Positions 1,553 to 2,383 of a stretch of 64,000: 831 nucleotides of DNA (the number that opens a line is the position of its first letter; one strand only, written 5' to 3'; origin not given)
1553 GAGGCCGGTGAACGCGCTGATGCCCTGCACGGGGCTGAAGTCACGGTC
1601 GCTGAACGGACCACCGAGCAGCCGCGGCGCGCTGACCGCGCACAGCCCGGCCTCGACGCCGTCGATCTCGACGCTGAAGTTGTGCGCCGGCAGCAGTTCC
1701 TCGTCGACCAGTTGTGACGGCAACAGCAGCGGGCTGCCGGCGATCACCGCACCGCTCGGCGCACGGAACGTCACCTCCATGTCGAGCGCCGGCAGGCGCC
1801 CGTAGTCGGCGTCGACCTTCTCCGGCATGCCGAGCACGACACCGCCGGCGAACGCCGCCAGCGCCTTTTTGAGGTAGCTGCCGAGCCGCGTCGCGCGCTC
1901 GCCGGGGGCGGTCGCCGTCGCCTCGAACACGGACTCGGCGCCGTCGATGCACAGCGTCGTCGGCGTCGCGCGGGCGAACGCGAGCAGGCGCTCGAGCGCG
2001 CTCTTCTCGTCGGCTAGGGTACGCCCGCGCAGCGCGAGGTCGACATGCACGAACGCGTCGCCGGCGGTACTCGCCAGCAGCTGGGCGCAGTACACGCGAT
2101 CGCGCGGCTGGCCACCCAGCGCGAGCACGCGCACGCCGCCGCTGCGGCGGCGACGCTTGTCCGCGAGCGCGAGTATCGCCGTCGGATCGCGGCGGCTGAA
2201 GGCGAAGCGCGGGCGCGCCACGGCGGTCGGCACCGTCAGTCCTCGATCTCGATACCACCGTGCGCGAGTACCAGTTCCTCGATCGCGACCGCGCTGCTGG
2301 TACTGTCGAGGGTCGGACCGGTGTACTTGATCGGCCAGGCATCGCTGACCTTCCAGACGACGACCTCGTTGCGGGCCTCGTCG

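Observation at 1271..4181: Orphan tail-tube trio plus patatin lipase, with no sheath, baseplate or capsid: a candidate undescribed module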

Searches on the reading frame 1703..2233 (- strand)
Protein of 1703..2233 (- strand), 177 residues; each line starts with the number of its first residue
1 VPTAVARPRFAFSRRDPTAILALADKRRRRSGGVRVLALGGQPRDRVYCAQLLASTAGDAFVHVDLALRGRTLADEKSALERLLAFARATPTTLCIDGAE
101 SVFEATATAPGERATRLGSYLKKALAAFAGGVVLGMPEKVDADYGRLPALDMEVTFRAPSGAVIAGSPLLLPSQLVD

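Call 38: search_protein_representatives(alignment_id=A2)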
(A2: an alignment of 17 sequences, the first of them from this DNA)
Query: 17 sequences, 178 profile positions. Proteins with E-value up to 0.001 (for the whole library): 300; up to 1e-10: 7; up to 1e-30: 3. The best 150 are listed.
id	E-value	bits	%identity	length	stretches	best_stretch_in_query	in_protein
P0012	1.8e-76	272.0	-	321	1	1-178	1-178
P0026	7.0e-39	149.5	-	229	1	36-178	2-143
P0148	5.3e-37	143.4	-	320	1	8-173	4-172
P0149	6.6e-30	120.3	-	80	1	6-72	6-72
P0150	7.9e-16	74.4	-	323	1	13-146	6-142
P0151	8.9e-15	71.0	-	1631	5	48-144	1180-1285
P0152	7.0e-11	58.3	-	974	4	48-139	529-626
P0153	1.1e-10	57.7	-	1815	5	46-112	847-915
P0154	1.3e-10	57.4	-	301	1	23-145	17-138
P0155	1.7e-10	57.1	-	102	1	80-132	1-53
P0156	2.8e-09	53.1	-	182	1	23-157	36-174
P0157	2.8e-09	53.1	-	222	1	7-158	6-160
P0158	3.0e-09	53.0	-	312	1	7-160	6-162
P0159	1.2e-08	51.1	-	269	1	35-159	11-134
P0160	1.3e-08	51.0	-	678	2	32-161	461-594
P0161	2.8e-08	49.8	-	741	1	27-162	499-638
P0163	1.3e-07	47.7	-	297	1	8-157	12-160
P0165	2.2e-07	47.0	-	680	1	20-163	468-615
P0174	9.4e-07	44.9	-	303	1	6-135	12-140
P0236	4.2e-05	39.5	-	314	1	7-128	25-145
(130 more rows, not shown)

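Call 39: search_protein_families(library=pfam, proteins=[P0148, P0150, P0154, P0158, P0163, P0174, P0236, P0160, P0161, P0151], max_evalue=0.01)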
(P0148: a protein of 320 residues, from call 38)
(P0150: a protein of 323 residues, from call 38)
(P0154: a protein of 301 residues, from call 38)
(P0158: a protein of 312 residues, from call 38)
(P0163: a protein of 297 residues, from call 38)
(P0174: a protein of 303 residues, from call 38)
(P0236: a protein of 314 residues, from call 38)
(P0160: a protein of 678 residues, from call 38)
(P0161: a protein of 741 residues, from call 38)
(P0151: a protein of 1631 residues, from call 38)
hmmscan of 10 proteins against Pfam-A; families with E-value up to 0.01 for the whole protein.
P0148 (320 aa): 2 families
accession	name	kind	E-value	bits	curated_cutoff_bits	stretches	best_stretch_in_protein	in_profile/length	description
PF06841.18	Phage_T4_gp19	-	2.7e-16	60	28.2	1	236-314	51-130/134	T4-like virus tail tube protein gp19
PF00004.35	AAA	-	2.9e-06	28.2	21.2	1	47-135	15-106/131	ATPase family associated with various cellular activities (AAA)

P0150 (323 aa): 2 families
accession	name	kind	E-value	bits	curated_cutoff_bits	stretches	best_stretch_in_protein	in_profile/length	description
PF06841.18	Phage_T4_gp19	-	3.7e-14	53.1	28.2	1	182-319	2-132/134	T4-like virus tail tube protein gp19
PF00004.35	AAA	-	0.00011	23.1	21.2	1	44-126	15-96/131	ATPase family associated with various cellular activities (AAA)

P0154 (301 aa): 2 families
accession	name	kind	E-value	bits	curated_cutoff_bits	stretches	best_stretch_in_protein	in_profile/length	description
PF06841.18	Phage_T4_gp19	-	5.4e-11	42.9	28.2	1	218-297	52-132/134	T4-like virus tail tube protein gp19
PF00004.35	AAA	-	0.00021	22.2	21.2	1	45-121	15-94/131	ATPase family associated with various cellular activities (AAA)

P0158 (312 aa): 2 families
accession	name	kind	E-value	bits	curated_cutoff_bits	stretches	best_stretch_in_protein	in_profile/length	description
PF06841.18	Phage_T4_gp19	-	1.6e-27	96.4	28.2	1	180-309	2-133/134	T4-like virus tail tube protein gp19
PF00004.35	AAA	-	3.8e-11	44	21.2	1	49-151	14-119/131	ATPase family associated with various cellular activities (AAA)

P0163 (297 aa): 3 families
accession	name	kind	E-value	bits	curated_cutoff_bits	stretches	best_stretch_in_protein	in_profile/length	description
PF06841.18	Phage_T4_gp19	-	3.6e-16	59.7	28.2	1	212-294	50-133/134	T4-like virus tail tube protein gp19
PF00004.35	AAA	-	4.1e-07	30.9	21.2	1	54-127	14-90/131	ATPase family associated with various cellular activities (AAA)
PF05707.18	Zot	-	0.00072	19.5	20.3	1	91-163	80-148/197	Zonular occludens toxin (Zot)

P0174 (303 aa): 2 families
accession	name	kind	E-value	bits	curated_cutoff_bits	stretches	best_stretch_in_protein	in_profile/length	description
PF06841.18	Phage_T4_gp19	-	3.5e-14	53.2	28.2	1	213-301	44-134/134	T4-like virus tail tube protein gp19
PF00004.35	AAA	-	2.4e-10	41.4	21.2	1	56-149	14-115/131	ATPase family associated with various cellular activities (AAA)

P0236 (314 aa): 2 families
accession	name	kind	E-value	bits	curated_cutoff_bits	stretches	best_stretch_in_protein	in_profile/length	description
PF06841.18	Phage_T4_gp19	-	4.6e-15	56.1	28.2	1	229-310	51-133/134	T4-like virus tail tube protein gp19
PF00004.35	AAA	-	8.9e-08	33.1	21.2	1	68-138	14-89/131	ATPase family associated with various cellular activities (AAA)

P0160 (678 aa): 7 families
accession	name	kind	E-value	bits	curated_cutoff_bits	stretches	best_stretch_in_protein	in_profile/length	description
PF22977.2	WHD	-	5.2e-29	101.9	27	1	76-199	96-221/221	Winged helix domain, variant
PF00004.35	AAA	-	1.1e-27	97.6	21.2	1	466-591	1-130/131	ATPase family associated with various cellular activities (AAA)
PF05496.18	RuvB_N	-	0.00099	19.3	27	1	466-530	36-93/159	Holliday junction DNA helicase RuvB P-loop domain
PF13238.12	AAA_18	-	0.0059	17.5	29.4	0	466-503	1-35/128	AAA domain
PF13401.12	AAA_22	-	0.0059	17.4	27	0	465-498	7-43/130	AAA domain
PF13173.12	AAA_14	-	0.0075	16.7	27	0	466-552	5-93/129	AAA domain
PF06068.19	TIP49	-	0.0094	15.6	23.8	0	462-512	49-101/347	TIP49 P-loop domain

P0161 (741 aa): 5 families
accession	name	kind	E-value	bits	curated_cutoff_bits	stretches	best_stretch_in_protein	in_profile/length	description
PF22977.2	WHD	-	6.4e-28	98.3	27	1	2-209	11-219/221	Winged helix domain, variant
PF00004.35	AAA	-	8e-26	91.5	21.2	1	510-634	2-130/131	ATPase family associated with various cellular activities (AAA)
PF13671.12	AAA_33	-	1.7e-05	25.6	27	0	509-638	2-109/143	AAA domain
PF01121.26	CoaE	-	0.0015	18.7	27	0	511-558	5-49/180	Dephospho-CoA kinase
PF13401.12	AAA_22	-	0.0035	18.1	27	0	509-541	8-43/130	AAA domain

P0151 (1631 aa): 55 families (the best 25 are shown)
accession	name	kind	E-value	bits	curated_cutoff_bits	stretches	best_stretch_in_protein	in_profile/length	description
PF00004.35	AAA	-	2.2e-171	562.3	21.2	5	1169-1298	1-131/131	ATPase family associated with various cellular activities (AAA)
PF13191.12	AAA_16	-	7.4e-32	111.6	32.6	5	428-458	22-51/167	AAA ATPase domain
PF05496.18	RuvB_N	-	2e-28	99.6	27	2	1169-1247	36-106/159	Holliday junction DNA helicase RuvB P-loop domain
PF07728.20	AAA_5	-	6.8e-26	91.4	22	2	1169-1235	2-76/139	AAA domain (dynein-related subfamily)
PF13238.12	AAA_18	-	5.6e-21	75.8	29.4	1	919-947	2-32/128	AAA domain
PF13401.12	AAA_22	-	5.7e-21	75.6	27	0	434-473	8-45/130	AAA domain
PF20720.3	nSTAND3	-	7.2e-19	68.4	27.2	0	433-498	19-73/155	Novel STAND NTPase 3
PF13671.12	AAA_33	-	1e-17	65.2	27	0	919-1026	3-80/143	AAA domain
PF13521.12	AAA_28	-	1.6e-17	64.6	27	0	919-941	3-25/164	AAA domain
PF07724.20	AAA_2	-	5.9e-16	59.4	27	0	1171-1264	8-103/166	AAA domain (Cdc48 subfamily)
PF13245.12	AAA_19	-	6.4e-16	59.2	25.1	0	1417-1466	13-60/134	AAA domain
PF00498.31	FHA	-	3.7e-15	56.6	20.7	1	20-83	1-67/67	FHA domain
PF00910.28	RNA_helicase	-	1.4e-14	54.9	21.5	0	919-980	2-56/105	RNA helicase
PF14532.12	Sigma54_activ_2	-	2.2e-14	54.3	25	0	918-986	24-81/138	Sigma-54 interaction domain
PF13086.12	AAA_11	-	5.7e-14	53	27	0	1417-1440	19-42/257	AAA domain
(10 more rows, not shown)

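Call 40: find_encoding_contigs(protein=P0158, flank=10000, max_places=3)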
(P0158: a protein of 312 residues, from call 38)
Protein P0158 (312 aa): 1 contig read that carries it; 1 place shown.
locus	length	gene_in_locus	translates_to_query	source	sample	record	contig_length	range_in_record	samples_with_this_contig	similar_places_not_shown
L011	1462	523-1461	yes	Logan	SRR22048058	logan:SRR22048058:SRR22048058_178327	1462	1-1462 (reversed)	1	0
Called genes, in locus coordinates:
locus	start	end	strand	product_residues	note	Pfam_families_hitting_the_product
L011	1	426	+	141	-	?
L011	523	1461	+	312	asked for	PF00004:AAA, PF06841:Phage_T4_gp19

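Call 42: find_encoding_contigs(protein=P0150, flank=10000, max_places=3)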
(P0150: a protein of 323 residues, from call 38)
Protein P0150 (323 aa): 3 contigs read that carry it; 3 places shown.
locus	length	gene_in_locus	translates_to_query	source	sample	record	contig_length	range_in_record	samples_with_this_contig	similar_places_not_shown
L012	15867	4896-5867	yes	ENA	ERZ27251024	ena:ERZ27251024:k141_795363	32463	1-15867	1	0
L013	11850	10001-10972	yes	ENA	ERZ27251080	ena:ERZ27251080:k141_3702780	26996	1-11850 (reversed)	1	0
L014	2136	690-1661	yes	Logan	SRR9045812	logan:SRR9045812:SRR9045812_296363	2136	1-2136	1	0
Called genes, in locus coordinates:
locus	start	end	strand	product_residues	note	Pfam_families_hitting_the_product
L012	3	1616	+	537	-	?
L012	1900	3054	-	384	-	PF03435:Sacchrp_dh_NADP, PF16653:Sacchrp_dh_C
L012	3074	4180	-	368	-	PF05222:AlaDh_PNT_N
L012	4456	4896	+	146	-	PF06841:Phage_T4_gp19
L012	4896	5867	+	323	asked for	PF06841:Phage_T4_gp19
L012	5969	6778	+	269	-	PF05721:PhyH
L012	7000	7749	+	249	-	PF00753:Lactamase_B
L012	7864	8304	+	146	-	PF21352:Zn_ribbon_Thio2, PF00085:Thioredoxin, PF13098:Thioredoxin_2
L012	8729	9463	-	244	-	PF00596:Aldolase_II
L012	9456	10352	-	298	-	PF02668:TauD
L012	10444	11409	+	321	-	PF01965:DJ-1_PfpI (weak), PF00165:HTH_AraC (weak), PF12833:HTH_18, PF00165:HTH_AraC (weak)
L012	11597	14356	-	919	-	-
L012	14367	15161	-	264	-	PF02900:LigB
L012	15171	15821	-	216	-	PF12766:Pyridox_oxase_2, PF01243:PNPOx_N, PF10590:PNP_phzG_C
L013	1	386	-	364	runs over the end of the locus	PF01008:IF-2B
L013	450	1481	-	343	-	PF01565:FAD_binding_4, PF02873:MurB_C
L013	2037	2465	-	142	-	-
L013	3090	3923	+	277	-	PF12974:Phosphonate-bd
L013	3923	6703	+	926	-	PF00672:HAMP, PF00989:PAS, PF08448:PAS_4, PF13188:PAS_8 (faint), PF00989:PAS, PF08448:PAS_4, PF00990:GGDEF, PF00563:EAL, +1 more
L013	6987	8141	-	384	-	PF03435:Sacchrp_dh_NADP, PF16653:Sacchrp_dh_C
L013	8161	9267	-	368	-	PF05222:AlaDh_PNT_N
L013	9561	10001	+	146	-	PF06841:Phage_T4_gp19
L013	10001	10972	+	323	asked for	PF06841:Phage_T4_gp19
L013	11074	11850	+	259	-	?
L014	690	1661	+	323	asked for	PF06841:Phage_T4_gp19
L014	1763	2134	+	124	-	?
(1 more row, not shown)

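Call 43: find_encoding_contigs(protein=P0174, flank=10000, max_places=3)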
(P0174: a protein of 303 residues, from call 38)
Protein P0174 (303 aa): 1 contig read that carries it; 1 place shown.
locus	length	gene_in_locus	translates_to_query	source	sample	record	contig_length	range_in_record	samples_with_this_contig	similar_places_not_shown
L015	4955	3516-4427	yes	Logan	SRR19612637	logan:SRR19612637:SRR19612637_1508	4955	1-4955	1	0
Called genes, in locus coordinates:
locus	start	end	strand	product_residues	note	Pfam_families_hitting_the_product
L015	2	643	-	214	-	?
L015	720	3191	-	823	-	PF07715:Plug, PF00593:TonB_dep_Rec_b-barrel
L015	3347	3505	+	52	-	-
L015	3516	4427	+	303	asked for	PF00004:AAA, PF06841:Phage_T4_gp19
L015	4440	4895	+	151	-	PF06841:Phage_T4_gp19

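Call 46: search_protein_families(library=ncbifam, proteins=[P0160, P0161, P0165, L012:4456-4896:+, L015:4440-4895:+, P0158], max_evalue=0.01)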
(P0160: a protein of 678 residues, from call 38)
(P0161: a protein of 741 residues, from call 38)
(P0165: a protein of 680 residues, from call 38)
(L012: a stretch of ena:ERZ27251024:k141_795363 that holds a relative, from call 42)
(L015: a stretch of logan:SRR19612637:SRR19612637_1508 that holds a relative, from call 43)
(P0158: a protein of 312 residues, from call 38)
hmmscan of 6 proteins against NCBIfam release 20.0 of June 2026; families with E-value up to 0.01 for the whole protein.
P0160 (678 aa): 21 families
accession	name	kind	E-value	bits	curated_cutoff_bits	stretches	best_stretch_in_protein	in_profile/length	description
TIGR01243.1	CDC48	subfamily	4.8e-30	104.5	802.65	1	420-646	450-676/733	CDC48 family AAA ATPase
NF042959.1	IteA_antiphage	equivalog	3.1e-28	99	510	1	418-637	87-299/367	anti-phage ATPase IteA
NF003069.1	PRK03992.1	subfamily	7.4e-28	97.8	500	1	423-659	131-370/379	proteasome-activating nucleotidase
TIGR01242.2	TIGR01242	subfamily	1.7e-27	96.4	500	1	422-657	113-351/362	proteasome-activating nucleotidase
TIGR01241.2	FtsH_fam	equivalog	1.5e-23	83.4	600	1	403-659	142-400/598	ATP-dependent zinc metalloprotease FtsH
NF047747.1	PrtsmActNtasePan2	equivalog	1.9e-22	80.1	700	1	419-647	147-377/397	proteasome-activating nucleotidase Pan2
NF041006.2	cell_div_CdvC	equivalog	6e-22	78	650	1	421-624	88-302/370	cell division protein CdvC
NF047748.1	PrtsmActNtasePan1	equivalog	3.2e-21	75.8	750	1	462-647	183-374/405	proteasome-activating nucleotidase Pan1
NF008004.0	PRK10733.1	equivalog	2.4e-15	55.5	1008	1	406-647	135-377/644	ATP-dependent zinc metalloprotease FtsH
TIGR03922.1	T7SS_EccA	equivalog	9e-11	41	466.65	1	466-576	315-428/557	type VII secretion AAA-ATPase EccA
TIGR03689.1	pup_AAA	equivalog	1.3e-10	40.6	504.75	1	462-602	215-374/512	proteasome ATPase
NF003229.0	PRK04195.1-5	equivalog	1.8e-06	26.9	280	1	464-536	45-118/413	replication factor C large subunit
TIGR02639.1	ClpA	equivalog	4e-06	25.3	993.15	1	465-502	489-526/734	ATP-dependent Clp protease ATP-binding subunit ClpA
NF001626.0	PRK00411.1-5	equivalog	8.3e-06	24.8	417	1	420-489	10-81/374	ORC1-type DNA replication protein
NF001679.0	PRK00440.1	equivalog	5.6e-05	22.4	303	1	466-533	42-115/322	replication factor C small subunit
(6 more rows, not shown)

P0161 (741 aa): 15 families
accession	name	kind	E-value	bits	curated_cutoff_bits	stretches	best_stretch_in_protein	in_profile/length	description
NF042959.1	IteA_antiphage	equivalog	7.9e-23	81.2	510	1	509-686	128-304/367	anti-phage ATPase IteA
TIGR01243.1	CDC48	subfamily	2.1e-22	79.2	802.65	1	510-688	491-674/733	CDC48 family AAA ATPase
NF041006.2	cell_div_CdvC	equivalog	6e-20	71.5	650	1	508-688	136-324/370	cell division protein CdvC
NF003069.1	PRK03992.1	subfamily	9.2e-20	71.1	500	1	510-691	169-357/379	proteasome-activating nucleotidase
TIGR01242.2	TIGR01242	subfamily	1.2e-18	67.2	500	1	510-691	152-340/362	proteasome-activating nucleotidase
NF047747.1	PrtsmActNtasePan2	equivalog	4.5e-16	59.1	700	1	510-690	189-376/397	proteasome-activating nucleotidase Pan2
NF047748.1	PrtsmActNtasePan1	equivalog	1.6e-15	57.1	750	1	509-692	185-375/405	proteasome-activating nucleotidase Pan1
TIGR01241.2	FtsH_fam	equivalog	2e-09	36.8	600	1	509-690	198-386/598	ATP-dependent zinc metalloprotease FtsH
TIGR03689.1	pup_AAA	equivalog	5.8e-08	31.9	504.75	1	510-642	220-371/512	proteasome ATPase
NF003229.0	PRK04195.1-5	equivalog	1.8e-07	30.2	280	1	220-281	16-82/413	replication factor C large subunit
NF008004.0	PRK10733.1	equivalog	3.4e-06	25.3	1008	1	510-644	189-330/644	ATP-dependent zinc metalloprotease FtsH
TIGR03922.1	T7SS_EccA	equivalog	2.8e-05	22.9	466.65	1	510-621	316-430/557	type VII secretion AAA-ATPase EccA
NF003231.0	PRK04195.2-1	equivalog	0.00076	18.4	442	0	221-275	17-72/517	replication factor C large subunit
NF003226.0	PRK04195.1-1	equivalog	0.0017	17.4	588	0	231-278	24-72/405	replication factor C large subunit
NF001679.0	PRK00440.1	equivalog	0.0096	15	303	1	510-577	43-116/322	replication factor C small subunit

P0165 (680 aa): 16 families
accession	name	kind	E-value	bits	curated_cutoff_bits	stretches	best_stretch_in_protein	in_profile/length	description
NF042959.1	IteA_antiphage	equivalog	2.3e-19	69.8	510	1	451-657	98-300/367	anti-phage ATPase IteA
NF041006.2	cell_div_CdvC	equivalog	1.5e-15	57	650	1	485-625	137-286/370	cell division protein CdvC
TIGR01242.2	TIGR01242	subfamily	1.6e-15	57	500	1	485-628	151-301/362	proteasome-activating nucleotidase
TIGR01243.1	CDC48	subfamily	2e-15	56.2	802.65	1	483-628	213-362/733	CDC48 family AAA ATPase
NF003069.1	PRK03992.1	subfamily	2.1e-15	56.8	500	1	485-630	168-320/379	proteasome-activating nucleotidase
NF047747.1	PrtsmActNtasePan2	equivalog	2.7e-14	53.2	700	1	459-632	166-342/397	proteasome-activating nucleotidase Pan2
NF047748.1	PrtsmActNtasePan1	equivalog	3.4e-13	49.4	750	1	482-650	182-358/405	proteasome-activating nucleotidase Pan1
TIGR01241.2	FtsH_fam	equivalog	3e-08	32.9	600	1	485-661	198-382/598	ATP-dependent zinc metalloprotease FtsH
NF008004.0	PRK10733.1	equivalog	2.1e-07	29.3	1008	1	484-653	187-364/644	ATP-dependent zinc metalloprotease FtsH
TIGR03689.1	pup_AAA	equivalog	4.4e-07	29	504.75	1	480-626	214-379/512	proteasome ATPase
TIGR03922.1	T7SS_EccA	equivalog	2.2e-05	23.2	466.65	1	485-581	315-413/557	type VII secretion AAA-ATPase EccA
NF009067.0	PRK12402.1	equivalog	0.00019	20.5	317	0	484-518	38-72/340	replication factor C small subunit 2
TIGR02640.1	gas_vesic_GvpN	equivalog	0.001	18.6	266.8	0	473-511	10-50/262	gas vesicle protein GvpN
TIGR01189.1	ccmA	equivalog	0.0054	16.4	131.6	0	253-275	25-47/198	heme ABC exporter ATP-binding protein CcmA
NF003229.0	PRK04195.1-5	equivalog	0.0055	15.5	280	0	485-554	47-117/413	replication factor C large subunit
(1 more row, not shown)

L012:4456-4896:+ (146 aa): 3 families
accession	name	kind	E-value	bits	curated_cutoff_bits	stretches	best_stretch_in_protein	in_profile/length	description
TIGR02241.1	TIGR02241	subfamily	8.4e-36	122.8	62.4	1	7-145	2-140/141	conserved hypothetical phage tail region protein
NF053770.1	CIS5_fam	equivalog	1.8e-26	92.6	260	1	5-142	4-139/148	CIS5 family contractile injection system inner tube adaptor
NF053769.1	CIS1_fam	equivalog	9.5e-12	45.3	220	1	6-141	4-143/150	CIS1 family contractile injection system inner tube protein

L015:4440-4895:+ (151 aa): 3 families
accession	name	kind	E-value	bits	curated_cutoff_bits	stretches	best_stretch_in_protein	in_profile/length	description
TIGR02241.1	TIGR02241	subfamily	3.3e-29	101.5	62.4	1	7-149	2-139/141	conserved hypothetical phage tail region protein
NF053770.1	CIS5_fam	equivalog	2.6e-20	72.6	260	1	5-147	4-139/148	CIS5 family contractile injection system inner tube adaptor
NF053769.1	CIS1_fam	equivalog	7.1e-09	36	220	1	7-149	5-146/150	CIS1 family contractile injection system inner tube protein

P0158 (312 aa): 6 families
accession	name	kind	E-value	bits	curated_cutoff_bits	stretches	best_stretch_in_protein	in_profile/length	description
TIGR02241.1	TIGR02241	subfamily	3.5e-26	91.7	62.4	1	178-309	4-138/141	conserved hypothetical phage tail region protein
NF053770.1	CIS5_fam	equivalog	1.9e-15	56.8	260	1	177-310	7-141/148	CIS5 family contractile injection system inner tube adaptor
NF042959.1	IteA_antiphage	equivalog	9.1e-06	25.1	510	1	46-108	138-200/367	anti-phage ATPase IteA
NF053769.1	CIS1_fam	equivalog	2e-05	24.8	220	1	206-307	36-143/150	CIS1 family contractile injection system inner tube protein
TIGR01243.1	CDC48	subfamily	0.00024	19.6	802.65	1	36-115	215-295/733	CDC48 family AAA ATPase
TIGR01242.2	TIGR01242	subfamily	0.0072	15.3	500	1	36-119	151-235/362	proteasome-activating nucleotidase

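Call 48: search_solved_structures(query=A2, max_evalue=1, show_alignments=2)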
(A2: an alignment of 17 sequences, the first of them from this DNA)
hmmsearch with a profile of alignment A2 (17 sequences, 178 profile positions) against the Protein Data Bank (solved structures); distinct sequences matched with E-value up to 1: 22.
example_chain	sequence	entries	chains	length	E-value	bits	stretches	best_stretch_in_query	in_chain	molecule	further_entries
6b5c_A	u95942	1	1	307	0.02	17.7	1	38-115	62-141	Katanin p60 ATPase-containing subunit A-like 1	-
3b9p_A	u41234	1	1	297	0.032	17.1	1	47-118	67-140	CG5977-PA, isoform A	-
6p11_B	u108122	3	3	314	0.035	16.9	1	47-118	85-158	Drosophila melanogaster Spastin AAA domain | Spastin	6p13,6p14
6nyv_B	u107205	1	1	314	0.035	16.9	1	47-118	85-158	Spastin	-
6nyw_B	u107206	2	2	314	0.045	16.6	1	47-118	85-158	Spastin | Drosophila melanogaster Spastin AAA domain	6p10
6p07_A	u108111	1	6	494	0.066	16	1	47-118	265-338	Spastin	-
8glv_Ea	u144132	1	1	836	0.072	15.9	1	36-112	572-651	ATPase AAA-type core domain-containing protein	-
6p12_B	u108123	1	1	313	0.18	14.6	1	47-118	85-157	Drosophila melanogaster Spastin AAA domain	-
8r64_B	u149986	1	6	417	0.23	14.2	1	51-117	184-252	Fidgetin-like protein 1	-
7l9x_A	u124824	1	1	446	0.31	13.8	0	47-120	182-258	Vacuolar protein sorting-associated protein 4B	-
2zam_A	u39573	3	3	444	0.33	13.8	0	47-120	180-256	Vacuolar protein sorting-associating protein 4B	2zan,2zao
4d81_A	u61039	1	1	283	0.33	13.8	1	48-125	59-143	AAA ATPase, central domain protein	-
4d82_A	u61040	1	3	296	0.36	13.6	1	48-125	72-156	AAA ATPase, central domain protein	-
4d80_A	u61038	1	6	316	0.41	13.5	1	48-125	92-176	AAA ATPASE, CENTRAL DOMAIN PROTEIN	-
5zql_B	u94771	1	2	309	0.42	13.4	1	40-115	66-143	Katanin p60 ATPase-containing subunit A1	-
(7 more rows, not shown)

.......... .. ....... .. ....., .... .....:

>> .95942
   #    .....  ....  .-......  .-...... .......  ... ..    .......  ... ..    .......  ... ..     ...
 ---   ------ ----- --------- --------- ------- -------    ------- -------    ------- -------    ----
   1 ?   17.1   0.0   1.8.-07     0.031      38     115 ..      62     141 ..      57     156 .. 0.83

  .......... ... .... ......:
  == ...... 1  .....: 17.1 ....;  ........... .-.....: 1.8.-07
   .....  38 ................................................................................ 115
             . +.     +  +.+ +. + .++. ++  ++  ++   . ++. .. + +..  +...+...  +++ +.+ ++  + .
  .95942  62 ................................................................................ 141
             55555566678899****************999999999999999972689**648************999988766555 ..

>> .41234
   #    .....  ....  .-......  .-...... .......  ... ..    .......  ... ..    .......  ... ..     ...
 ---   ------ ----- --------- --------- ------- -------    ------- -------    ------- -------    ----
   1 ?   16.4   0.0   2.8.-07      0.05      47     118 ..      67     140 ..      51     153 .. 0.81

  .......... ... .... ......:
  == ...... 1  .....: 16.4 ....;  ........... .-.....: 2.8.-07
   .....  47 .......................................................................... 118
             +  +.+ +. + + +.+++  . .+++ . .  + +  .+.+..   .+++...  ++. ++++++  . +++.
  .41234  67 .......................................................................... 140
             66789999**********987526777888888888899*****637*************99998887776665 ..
